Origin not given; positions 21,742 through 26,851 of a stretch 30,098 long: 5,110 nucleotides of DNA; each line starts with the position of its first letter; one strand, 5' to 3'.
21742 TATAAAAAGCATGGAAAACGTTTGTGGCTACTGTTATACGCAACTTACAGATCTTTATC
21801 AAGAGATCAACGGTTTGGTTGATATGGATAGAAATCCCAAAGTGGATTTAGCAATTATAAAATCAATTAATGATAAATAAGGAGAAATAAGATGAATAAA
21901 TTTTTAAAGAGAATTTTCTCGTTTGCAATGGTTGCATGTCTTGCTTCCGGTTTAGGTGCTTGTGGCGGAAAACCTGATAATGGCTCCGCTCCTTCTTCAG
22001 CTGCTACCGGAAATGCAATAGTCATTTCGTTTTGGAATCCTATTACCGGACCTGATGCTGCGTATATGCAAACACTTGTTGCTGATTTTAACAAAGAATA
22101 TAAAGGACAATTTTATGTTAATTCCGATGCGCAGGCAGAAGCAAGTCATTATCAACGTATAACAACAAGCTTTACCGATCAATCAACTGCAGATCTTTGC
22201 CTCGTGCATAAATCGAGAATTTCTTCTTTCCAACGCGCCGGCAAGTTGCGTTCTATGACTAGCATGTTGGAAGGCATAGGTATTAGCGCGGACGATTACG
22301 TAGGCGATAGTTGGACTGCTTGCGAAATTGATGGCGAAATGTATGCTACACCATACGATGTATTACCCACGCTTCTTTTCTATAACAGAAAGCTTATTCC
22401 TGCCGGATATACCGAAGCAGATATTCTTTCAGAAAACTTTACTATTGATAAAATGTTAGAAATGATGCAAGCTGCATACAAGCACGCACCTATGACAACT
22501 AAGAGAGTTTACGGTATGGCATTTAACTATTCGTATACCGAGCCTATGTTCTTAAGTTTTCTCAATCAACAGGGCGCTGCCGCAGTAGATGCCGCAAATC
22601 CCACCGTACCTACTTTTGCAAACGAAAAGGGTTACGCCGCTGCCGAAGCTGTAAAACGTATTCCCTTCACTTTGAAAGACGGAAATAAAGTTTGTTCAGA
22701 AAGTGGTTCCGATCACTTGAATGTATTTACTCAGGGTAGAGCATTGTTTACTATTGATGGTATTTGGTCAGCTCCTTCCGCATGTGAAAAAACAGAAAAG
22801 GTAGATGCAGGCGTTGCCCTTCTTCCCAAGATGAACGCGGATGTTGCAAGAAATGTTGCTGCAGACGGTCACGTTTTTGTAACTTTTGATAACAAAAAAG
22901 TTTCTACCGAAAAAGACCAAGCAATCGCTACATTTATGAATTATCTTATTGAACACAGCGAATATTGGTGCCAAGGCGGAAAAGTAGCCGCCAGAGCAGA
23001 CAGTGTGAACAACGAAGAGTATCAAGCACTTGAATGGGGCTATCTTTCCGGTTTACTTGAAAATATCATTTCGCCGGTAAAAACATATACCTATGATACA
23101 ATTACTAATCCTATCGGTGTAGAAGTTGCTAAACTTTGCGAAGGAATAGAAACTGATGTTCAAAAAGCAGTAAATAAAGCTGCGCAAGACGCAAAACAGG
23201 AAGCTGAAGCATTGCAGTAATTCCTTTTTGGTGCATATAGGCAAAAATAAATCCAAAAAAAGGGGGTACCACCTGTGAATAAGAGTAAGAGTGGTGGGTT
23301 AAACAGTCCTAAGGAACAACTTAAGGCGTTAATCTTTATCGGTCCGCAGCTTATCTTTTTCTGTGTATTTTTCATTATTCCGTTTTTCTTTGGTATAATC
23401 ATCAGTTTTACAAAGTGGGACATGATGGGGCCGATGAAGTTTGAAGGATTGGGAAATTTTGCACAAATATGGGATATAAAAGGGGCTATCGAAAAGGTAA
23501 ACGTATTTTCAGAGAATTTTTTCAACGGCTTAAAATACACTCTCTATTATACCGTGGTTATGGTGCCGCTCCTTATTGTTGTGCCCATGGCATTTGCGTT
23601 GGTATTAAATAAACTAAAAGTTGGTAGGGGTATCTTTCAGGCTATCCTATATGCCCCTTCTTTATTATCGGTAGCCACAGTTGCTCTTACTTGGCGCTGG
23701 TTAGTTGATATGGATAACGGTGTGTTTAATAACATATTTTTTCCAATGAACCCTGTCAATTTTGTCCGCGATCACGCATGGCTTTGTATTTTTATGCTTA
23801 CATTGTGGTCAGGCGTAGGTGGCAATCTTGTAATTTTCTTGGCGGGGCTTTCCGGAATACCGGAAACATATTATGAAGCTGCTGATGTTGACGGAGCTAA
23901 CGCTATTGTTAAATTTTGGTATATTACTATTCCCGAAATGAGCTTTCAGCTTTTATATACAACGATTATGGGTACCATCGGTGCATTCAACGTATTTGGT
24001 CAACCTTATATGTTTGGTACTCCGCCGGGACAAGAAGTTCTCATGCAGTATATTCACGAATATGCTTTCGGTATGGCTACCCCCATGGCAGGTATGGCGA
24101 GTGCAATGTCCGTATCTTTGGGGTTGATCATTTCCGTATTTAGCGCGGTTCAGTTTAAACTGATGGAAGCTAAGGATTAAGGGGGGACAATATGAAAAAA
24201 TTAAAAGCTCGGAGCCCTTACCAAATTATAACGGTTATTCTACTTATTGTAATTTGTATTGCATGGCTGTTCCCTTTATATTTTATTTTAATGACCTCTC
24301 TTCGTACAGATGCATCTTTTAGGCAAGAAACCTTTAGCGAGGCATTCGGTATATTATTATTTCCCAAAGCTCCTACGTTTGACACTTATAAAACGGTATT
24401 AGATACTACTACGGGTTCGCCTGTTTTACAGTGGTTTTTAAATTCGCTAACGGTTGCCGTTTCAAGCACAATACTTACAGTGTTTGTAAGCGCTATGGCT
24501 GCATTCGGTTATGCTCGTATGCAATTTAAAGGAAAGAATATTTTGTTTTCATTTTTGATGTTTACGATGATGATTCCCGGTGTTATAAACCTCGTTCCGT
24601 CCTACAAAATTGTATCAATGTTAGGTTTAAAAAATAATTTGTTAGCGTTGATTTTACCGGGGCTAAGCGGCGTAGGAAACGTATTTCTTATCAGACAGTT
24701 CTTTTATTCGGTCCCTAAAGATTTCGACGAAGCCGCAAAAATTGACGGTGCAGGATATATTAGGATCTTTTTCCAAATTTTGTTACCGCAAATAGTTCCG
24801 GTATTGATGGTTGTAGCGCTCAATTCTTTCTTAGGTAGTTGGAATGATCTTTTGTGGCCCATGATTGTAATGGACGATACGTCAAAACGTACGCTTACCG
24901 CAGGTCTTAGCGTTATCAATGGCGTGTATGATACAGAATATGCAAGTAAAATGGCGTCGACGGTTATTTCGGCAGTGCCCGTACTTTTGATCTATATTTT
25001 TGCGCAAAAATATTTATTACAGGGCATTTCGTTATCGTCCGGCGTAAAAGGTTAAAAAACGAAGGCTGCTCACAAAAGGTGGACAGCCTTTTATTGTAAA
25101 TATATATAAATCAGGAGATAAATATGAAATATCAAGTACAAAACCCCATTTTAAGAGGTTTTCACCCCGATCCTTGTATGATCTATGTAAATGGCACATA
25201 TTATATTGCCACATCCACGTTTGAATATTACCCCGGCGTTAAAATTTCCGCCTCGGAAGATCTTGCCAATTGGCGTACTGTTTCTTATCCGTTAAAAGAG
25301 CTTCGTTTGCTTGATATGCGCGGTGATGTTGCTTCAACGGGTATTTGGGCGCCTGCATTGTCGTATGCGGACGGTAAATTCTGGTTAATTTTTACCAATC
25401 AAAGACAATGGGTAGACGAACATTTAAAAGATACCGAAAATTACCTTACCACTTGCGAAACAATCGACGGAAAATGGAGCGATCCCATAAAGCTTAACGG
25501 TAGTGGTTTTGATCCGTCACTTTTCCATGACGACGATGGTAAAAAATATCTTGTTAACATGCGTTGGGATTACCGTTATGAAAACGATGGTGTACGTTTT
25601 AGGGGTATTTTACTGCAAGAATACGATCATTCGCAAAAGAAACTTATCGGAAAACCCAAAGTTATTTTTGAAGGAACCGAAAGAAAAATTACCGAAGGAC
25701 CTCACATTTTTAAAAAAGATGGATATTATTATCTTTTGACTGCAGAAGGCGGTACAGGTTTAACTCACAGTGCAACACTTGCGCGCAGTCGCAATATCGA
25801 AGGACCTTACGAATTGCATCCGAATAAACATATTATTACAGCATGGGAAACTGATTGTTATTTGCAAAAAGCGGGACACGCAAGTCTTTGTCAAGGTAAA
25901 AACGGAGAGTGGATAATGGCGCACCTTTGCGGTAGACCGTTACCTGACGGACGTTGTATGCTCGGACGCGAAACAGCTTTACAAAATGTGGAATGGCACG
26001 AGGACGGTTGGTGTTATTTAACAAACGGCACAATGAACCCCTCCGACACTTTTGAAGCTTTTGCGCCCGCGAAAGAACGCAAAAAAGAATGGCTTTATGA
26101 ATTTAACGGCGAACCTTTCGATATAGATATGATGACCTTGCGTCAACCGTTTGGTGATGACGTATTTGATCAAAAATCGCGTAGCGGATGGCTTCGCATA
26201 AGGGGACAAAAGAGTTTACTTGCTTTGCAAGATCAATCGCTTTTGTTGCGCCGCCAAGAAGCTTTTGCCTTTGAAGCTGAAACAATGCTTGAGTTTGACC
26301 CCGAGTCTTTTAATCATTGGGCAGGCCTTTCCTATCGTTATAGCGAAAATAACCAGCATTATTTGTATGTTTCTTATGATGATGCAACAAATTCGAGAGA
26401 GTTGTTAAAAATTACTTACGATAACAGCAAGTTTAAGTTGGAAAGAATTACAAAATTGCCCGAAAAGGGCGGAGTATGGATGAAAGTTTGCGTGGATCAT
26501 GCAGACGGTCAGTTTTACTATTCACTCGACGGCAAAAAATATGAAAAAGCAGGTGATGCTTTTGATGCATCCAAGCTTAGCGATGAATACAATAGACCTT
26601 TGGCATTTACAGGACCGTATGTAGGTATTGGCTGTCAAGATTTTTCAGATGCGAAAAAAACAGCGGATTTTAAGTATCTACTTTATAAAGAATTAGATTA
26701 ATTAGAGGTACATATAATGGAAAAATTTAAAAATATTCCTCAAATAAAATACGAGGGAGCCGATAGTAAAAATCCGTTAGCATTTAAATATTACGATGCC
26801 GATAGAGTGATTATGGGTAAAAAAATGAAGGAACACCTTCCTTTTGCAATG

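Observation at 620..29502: Gram-positive glycan locus with a large lipid-tethered array of apparently non-catalytic CBM9-like proteins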

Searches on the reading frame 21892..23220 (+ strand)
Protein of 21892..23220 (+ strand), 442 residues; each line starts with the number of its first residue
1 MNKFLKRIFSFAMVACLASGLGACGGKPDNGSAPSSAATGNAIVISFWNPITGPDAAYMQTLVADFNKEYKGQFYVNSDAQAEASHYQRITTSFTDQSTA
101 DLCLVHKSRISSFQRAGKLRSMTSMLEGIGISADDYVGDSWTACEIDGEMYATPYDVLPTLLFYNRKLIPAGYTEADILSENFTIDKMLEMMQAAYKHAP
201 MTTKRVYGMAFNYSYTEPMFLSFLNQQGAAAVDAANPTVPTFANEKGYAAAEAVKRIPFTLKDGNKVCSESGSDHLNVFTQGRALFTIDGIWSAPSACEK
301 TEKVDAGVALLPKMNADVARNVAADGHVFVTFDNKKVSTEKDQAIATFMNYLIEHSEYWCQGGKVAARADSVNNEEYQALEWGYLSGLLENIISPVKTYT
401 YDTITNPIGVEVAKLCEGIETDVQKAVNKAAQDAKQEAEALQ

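Call 5: search_protein_families(library=pfam, proteins=[window:21892-23220:+], max_evalue=0.001)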
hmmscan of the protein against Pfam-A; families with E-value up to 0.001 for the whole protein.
window:21892-23220:+ (442 aa): 2 families
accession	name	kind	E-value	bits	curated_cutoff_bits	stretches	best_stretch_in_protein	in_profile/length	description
PF01547.30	SBP_bac_1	-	3.6e-13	50.6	26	1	55-316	6-273/307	Bacterial extracellular solute-binding protein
PF13416.11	SBP_bac_8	-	2.4e-12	47.7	27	1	62-377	2-271/279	Bacterial extracellular solute-binding protein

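Call 99: search_solved_structures(query=window:21892-23220:+, max_evalue=0.001)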
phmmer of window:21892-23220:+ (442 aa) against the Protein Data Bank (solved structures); distinct sequences matched with E-value up to 0.001: 9.
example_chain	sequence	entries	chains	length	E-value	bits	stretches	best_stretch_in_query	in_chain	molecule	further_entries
4qrz_A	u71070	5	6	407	4.7e-07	32.3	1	95-369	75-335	ABC-TYPE SUGAR TRANSPORTER | ABC transporter, substrate binding protein (Sugar)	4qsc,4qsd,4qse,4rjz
3uor_A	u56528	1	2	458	6.7e-07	31.8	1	42-175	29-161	ABC transporter sugar binding protein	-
6q5g_A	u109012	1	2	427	8.7e-06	28.1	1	23-171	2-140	Sugar ABC transporter substrate-binding protein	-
4mfi_A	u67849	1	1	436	9.2e-06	28.1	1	11-167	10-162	Sn-glycerol-3-phosphate ABC transporter substrate-binding protein UspB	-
6h0h_A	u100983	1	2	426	1.5e-05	27.4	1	23-171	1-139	Probable solute binding protein of ABC transporter system for sugars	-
5ysb_A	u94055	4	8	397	1.8e-05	27.1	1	41-354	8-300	Lin1841 protein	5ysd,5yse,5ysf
4g68_B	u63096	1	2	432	8.5e-05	24.9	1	31-170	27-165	ABC transporter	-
5tu0_A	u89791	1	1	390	0.00035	22.8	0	106-333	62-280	Lmo2125 protein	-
1urg_A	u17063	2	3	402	0.00058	22.1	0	32-171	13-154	MALTOSE-BINDING PROTEIN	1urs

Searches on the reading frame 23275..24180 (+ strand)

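Call 5: search_protein_families(library=pfam, proteins=[window:23275-24180:+], max_evalue=0.001)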
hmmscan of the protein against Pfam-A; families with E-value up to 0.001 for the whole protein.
window:23275-24180:+ (301 aa): 1 family
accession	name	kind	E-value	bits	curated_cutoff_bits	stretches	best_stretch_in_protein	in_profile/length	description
PF00528.27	BPD_transp_1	-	6.4e-09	36.2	26.4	1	83-291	16-173/184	Binding-protein-dependent transport system inner membrane component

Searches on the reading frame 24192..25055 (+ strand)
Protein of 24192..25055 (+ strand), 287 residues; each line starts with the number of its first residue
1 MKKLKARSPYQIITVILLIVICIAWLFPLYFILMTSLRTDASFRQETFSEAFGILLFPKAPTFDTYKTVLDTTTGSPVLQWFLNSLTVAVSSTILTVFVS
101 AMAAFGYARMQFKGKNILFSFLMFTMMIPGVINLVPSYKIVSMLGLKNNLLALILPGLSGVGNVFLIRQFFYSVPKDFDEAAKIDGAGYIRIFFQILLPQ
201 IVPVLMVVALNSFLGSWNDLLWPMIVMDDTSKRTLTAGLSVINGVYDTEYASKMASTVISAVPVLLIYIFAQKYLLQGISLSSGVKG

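Call 5: search_protein_families(library=pfam, proteins=[window:24192-25055:+], max_evalue=0.001)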
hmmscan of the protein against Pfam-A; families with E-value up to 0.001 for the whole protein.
window:24192-25055:+ (287 aa): 1 family
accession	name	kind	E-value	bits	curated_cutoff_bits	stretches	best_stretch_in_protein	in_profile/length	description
PF00528.27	BPD_transp_1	-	6.9e-19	68.7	26.4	1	99-279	4-182/184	Binding-protein-dependent transport system inner membrane component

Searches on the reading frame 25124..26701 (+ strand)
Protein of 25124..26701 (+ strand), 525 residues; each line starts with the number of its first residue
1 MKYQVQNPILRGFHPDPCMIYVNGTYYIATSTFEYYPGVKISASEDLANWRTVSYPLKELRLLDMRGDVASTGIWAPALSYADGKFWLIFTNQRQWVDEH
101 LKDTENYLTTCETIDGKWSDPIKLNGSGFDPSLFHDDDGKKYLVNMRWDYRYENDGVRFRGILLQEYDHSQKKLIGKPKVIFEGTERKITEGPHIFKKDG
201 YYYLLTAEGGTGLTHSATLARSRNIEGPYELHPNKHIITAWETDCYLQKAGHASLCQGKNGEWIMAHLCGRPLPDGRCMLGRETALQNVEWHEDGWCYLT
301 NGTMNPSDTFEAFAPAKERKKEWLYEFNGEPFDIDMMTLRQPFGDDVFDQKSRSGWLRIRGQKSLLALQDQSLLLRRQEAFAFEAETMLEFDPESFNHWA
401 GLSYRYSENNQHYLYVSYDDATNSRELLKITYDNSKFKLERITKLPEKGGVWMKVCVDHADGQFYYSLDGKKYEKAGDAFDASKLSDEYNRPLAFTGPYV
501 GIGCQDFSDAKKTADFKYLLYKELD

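Call 5: search_protein_families(library=pfam, proteins=[window:25124-26701:+], max_evalue=0.001)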
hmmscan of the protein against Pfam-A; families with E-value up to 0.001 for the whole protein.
window:25124-26701:+ (525 aa): 2 families
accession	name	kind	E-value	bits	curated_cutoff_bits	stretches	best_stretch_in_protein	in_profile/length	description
PF04616.20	Glyco_hydro_43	-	7.7e-96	321.3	32.2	1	6-296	2-287/288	Glycosyl hydrolases family 43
PF17851.8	GH43_C2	-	1.1e-46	159.6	22.7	1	326-522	3-203/203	Beta xylosidase C-terminal Concanavalin A-like domain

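Call 40: search_solved_structures(query=window:25124-26701:+, max_evalue=1e-50)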
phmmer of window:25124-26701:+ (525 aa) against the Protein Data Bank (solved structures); distinct sequences matched with E-value up to 1e-50: 21.
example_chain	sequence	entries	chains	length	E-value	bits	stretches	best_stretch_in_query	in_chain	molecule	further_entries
1yrz_A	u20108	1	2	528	8.6e-154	516.4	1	4-525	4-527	xylan beta-1,4-xylosidase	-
2exh_A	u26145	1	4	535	1e-144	486.5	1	4-524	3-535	beta-D-xylosidase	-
2exj_A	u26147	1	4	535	8.3e-144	483.5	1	4-524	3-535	beta-D-xylosidase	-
2exk_A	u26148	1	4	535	8.7e-144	483.4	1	4-524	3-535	beta-D-xylosidase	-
2exi_A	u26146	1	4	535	8.8e-144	483.4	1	4-524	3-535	beta-D-xylosidase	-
1yif_A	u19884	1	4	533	2.5e-141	475.2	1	4-523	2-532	BETA-1,4-XYLOSIDASE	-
1y7b_A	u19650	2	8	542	4.7e-140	471.1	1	5-523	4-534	Beta-xylosidase, family 43 glycosyl hydrolase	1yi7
5zqj_A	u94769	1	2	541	3.6e-136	458.3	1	4-523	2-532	Beta-xylosidase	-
5zqx_A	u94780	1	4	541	8.6e-136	457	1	4-523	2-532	Beta-xylosidase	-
5zqs_A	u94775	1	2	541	1.3e-135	456.5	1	4-523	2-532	Beta-xylosidase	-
3c2u_A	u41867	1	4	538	1.6e-135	456.1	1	4-525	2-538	Xylosidase/arabinosidase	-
6ife_A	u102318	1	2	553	1.3e-133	449.8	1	4-525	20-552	Beta-xylosidase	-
8uws_C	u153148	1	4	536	5.1e-123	414.8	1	4-522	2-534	Beta-xylosidase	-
7k1r_A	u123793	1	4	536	1.3e-122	413.5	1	4-522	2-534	Beta xylosidase GH43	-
9he8_A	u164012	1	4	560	2.9e-114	385.9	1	4-524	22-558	Beta-xylosidase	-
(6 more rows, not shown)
